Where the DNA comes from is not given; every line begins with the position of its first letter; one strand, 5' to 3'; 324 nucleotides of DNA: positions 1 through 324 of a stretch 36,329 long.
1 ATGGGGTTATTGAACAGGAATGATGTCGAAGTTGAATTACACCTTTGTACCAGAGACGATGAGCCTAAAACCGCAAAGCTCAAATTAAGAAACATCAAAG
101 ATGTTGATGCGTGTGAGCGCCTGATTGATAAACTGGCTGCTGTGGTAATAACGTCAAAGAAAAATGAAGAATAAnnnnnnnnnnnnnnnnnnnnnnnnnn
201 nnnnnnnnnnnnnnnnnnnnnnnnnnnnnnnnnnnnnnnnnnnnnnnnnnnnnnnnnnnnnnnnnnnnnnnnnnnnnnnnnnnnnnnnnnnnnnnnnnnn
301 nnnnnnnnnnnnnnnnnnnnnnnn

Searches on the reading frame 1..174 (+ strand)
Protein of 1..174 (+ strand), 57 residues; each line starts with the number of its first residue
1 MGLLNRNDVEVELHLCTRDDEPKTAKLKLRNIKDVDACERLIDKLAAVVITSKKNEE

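Call 13: find_encoding_contigs(protein=window:1-174:+, flank=6000, max_places=8)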
Protein window:1-174:+ (57 aa): 2 contigs read that carry it; 2 places shown.
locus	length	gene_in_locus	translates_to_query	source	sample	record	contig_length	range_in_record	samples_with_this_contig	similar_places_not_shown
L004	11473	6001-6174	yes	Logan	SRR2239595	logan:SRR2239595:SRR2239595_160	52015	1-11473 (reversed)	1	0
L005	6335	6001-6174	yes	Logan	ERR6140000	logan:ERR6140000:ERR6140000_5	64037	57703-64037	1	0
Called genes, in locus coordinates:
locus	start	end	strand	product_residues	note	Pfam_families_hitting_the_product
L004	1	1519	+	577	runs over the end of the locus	PF17243:POTRA_TamA_1, PF07244:POTRA, PF01103:Omp85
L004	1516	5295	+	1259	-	PF27051:TamB_N, PF01203:T2SSN (faint), PF04357:TamB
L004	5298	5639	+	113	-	PF06094:GGACT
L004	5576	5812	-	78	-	-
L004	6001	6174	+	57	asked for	-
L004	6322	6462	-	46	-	PF01848:HOK_GEF (weak)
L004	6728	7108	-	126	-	PF13957:YafO_toxin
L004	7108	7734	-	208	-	-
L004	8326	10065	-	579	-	-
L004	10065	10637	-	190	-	PF25759:HP1_ORF34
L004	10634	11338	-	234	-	-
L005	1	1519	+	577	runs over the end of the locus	PF17243:POTRA_TamA_1, PF07244:POTRA, PF01103:Omp85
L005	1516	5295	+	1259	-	PF27051:TamB_N, PF01203:T2SSN (faint), PF04357:TamB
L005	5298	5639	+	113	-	PF06094:GGACT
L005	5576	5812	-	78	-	-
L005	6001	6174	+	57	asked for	-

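Call 25: search_protein_families(library=pfam, proteins=[window:1-174:+], max_evalue=0.01)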
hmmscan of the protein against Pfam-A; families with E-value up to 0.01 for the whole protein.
window:1-174:+ (57 aa): 0 families

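Call 50: search_protein_families(library=phrogs, proteins=[window:1-174:+], max_evalue=0.001)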
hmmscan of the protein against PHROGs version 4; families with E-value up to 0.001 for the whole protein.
window:1-174:+ (57 aa): 1 family
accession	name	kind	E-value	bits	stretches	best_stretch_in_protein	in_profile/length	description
phrog_14142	-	unknown function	3.9e-22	79.5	1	1-57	72-128/128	-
